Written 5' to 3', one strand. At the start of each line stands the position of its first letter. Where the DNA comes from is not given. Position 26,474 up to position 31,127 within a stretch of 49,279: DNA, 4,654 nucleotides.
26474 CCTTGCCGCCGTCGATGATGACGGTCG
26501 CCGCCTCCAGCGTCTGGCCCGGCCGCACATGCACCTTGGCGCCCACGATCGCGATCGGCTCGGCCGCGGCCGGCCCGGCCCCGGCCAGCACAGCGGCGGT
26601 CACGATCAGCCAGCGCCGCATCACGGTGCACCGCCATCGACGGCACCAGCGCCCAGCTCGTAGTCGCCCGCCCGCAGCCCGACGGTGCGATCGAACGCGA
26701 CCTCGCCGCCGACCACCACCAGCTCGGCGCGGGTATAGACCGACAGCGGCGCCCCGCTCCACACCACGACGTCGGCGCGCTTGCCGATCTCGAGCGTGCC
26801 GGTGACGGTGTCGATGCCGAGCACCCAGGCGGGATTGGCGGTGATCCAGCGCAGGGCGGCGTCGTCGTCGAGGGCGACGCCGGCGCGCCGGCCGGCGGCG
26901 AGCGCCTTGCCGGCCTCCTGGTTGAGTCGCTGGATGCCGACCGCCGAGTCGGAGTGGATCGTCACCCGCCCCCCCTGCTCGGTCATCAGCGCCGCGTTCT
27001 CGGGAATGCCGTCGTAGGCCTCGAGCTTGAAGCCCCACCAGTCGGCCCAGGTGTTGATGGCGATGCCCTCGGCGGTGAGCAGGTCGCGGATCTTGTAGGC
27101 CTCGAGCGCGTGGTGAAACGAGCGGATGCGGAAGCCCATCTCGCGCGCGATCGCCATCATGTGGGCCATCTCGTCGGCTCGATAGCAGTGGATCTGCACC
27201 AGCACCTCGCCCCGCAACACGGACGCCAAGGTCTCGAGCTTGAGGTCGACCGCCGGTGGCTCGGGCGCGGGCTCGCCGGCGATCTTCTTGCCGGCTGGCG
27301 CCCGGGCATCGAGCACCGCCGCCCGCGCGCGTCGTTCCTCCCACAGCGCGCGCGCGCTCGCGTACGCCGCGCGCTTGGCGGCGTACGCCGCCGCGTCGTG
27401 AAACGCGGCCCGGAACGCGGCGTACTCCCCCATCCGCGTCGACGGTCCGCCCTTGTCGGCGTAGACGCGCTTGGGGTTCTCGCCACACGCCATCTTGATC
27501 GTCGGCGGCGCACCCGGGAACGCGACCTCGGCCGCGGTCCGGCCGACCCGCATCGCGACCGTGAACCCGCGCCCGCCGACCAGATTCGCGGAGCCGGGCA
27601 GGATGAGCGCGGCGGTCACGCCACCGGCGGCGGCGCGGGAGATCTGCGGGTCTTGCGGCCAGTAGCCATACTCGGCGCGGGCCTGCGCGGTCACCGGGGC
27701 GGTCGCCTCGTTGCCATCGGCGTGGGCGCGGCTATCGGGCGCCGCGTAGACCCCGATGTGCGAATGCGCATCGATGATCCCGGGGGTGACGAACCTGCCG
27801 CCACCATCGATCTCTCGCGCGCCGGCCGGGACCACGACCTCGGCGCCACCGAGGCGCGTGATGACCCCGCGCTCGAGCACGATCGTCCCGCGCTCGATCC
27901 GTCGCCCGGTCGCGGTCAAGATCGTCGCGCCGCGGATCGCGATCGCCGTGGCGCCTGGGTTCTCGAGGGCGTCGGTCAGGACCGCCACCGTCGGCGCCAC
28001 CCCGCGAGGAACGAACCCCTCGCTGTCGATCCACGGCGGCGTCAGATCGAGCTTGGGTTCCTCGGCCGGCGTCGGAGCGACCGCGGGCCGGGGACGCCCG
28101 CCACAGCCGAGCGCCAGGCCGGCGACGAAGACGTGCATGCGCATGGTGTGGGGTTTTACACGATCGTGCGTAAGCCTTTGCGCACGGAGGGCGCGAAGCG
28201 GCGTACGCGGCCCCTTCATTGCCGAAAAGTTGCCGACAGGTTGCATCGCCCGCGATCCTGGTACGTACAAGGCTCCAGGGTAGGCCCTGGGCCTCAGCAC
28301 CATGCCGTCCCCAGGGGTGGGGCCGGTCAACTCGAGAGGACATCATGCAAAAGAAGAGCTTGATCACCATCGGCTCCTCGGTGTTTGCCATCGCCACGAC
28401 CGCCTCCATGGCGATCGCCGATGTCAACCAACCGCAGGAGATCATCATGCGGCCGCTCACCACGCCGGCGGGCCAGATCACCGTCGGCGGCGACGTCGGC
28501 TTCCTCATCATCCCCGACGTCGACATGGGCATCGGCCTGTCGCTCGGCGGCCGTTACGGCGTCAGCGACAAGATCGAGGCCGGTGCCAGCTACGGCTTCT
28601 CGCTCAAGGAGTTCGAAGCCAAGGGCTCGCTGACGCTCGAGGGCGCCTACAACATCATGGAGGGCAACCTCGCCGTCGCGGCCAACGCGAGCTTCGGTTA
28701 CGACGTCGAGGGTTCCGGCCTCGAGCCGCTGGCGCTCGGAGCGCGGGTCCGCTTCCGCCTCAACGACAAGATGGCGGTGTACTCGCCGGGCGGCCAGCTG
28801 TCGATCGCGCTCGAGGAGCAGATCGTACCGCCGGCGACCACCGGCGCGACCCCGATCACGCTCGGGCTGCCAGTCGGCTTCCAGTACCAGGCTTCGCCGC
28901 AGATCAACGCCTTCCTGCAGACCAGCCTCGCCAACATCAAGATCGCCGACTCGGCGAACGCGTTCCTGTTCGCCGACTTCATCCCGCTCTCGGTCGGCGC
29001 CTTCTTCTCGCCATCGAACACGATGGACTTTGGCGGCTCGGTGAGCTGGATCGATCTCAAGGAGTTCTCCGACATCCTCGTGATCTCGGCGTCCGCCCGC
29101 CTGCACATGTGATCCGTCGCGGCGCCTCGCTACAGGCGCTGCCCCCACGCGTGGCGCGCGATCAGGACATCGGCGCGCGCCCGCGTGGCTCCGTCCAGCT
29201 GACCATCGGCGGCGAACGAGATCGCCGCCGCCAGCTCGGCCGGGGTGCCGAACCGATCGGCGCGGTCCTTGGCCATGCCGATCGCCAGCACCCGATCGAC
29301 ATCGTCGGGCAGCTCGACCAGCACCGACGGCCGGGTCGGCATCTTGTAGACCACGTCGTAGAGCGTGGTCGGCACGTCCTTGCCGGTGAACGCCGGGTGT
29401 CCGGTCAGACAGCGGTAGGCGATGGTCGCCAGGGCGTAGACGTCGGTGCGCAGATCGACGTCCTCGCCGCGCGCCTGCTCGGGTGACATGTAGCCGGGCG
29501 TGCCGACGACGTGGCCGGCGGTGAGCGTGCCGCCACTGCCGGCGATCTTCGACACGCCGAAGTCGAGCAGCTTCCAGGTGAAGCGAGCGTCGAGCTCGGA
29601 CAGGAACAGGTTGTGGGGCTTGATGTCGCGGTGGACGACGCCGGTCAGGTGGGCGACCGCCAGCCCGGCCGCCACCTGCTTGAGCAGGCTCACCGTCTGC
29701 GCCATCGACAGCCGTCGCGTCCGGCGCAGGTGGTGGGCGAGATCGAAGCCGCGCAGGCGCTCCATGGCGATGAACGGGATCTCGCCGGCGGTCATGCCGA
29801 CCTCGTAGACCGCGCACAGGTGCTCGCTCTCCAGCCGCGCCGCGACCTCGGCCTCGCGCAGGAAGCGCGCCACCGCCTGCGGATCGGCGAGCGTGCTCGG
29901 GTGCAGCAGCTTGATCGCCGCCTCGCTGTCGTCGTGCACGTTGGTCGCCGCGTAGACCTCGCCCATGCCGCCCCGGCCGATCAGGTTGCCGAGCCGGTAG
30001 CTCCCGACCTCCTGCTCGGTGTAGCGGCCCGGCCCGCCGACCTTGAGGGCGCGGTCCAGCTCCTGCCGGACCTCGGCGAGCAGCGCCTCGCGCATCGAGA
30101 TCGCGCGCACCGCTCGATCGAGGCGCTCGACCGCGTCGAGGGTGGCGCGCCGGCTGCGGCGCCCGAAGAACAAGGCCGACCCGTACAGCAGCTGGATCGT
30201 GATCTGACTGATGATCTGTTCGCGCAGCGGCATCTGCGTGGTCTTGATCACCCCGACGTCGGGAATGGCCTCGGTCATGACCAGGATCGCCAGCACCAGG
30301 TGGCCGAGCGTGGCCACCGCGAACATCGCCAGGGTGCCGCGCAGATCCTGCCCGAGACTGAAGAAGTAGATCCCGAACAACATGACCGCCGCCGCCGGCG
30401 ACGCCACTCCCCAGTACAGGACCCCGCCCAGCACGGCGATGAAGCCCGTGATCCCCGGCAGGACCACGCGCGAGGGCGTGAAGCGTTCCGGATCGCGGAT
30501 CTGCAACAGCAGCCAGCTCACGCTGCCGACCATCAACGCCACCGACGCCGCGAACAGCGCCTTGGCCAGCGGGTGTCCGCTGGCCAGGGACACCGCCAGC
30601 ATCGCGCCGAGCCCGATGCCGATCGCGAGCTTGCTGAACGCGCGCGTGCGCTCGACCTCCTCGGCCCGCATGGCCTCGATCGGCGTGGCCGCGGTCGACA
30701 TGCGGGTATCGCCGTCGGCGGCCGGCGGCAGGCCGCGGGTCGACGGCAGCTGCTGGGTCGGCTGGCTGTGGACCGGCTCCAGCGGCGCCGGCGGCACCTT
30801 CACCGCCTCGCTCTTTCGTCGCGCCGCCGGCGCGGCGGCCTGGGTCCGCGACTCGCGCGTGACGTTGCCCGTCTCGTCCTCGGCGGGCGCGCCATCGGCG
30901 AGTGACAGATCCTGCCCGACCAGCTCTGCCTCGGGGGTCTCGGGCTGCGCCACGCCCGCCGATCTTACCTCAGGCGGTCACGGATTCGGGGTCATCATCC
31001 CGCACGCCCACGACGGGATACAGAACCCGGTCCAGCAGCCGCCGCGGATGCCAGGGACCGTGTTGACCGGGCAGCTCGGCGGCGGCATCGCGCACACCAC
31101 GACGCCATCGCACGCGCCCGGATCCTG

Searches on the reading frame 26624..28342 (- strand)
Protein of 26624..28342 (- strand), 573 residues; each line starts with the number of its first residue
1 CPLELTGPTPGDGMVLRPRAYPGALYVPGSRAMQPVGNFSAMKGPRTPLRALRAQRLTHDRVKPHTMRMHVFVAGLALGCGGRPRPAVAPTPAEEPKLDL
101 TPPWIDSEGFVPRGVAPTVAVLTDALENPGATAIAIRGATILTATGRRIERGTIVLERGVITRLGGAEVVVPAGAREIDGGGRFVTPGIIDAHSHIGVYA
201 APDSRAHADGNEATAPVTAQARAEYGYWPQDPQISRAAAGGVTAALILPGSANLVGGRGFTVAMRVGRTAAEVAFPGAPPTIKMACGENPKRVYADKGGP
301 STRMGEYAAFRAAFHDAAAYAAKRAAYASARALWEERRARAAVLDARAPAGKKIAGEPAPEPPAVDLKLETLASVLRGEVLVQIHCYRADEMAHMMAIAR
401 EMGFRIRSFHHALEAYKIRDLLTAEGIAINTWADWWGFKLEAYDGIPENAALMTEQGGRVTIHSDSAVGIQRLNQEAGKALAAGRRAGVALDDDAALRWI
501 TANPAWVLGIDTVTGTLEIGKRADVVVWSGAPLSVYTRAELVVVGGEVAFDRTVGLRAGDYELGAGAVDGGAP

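Call 64: search_protein_families(library=pfam, proteins=[window:26624-28342:-], max_evalue=0.0001)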
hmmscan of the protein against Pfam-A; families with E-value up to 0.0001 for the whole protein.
window:26624-28342:- (573 aa): 2 families
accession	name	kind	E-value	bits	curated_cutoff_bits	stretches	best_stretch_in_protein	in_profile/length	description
PF07969.17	Amidohydro_3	-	6.7e-16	59.2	29.7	1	418-549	324-471/472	Amidohydrolase family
PF01979.26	Amidohydro_1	-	1.2e-12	48.2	25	1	184-532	1-322/345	Amidohydrolase family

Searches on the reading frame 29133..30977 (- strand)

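Call 64: search_protein_families(library=pfam, proteins=[window:29133-30977:-], max_evalue=0.0001)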
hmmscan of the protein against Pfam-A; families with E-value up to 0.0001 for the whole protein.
window:29133-30977:- (615 aa): 3 families
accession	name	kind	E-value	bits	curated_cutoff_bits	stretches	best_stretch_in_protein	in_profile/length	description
PF00069.31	Pkinase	-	5.7e-40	137.8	31.7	1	327-546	1-213/263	Protein kinase domain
PF07714.23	PK_Tyr_Ser-Thr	-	2e-22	80.2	23.1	1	329-575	3-248/258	Protein tyrosine and serine/threonine kinase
PF06293.20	Kdo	-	4.3e-07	30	21.3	1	369-473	55-166/207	Lipopolysaccharide kinase (Kdo/WaaP) family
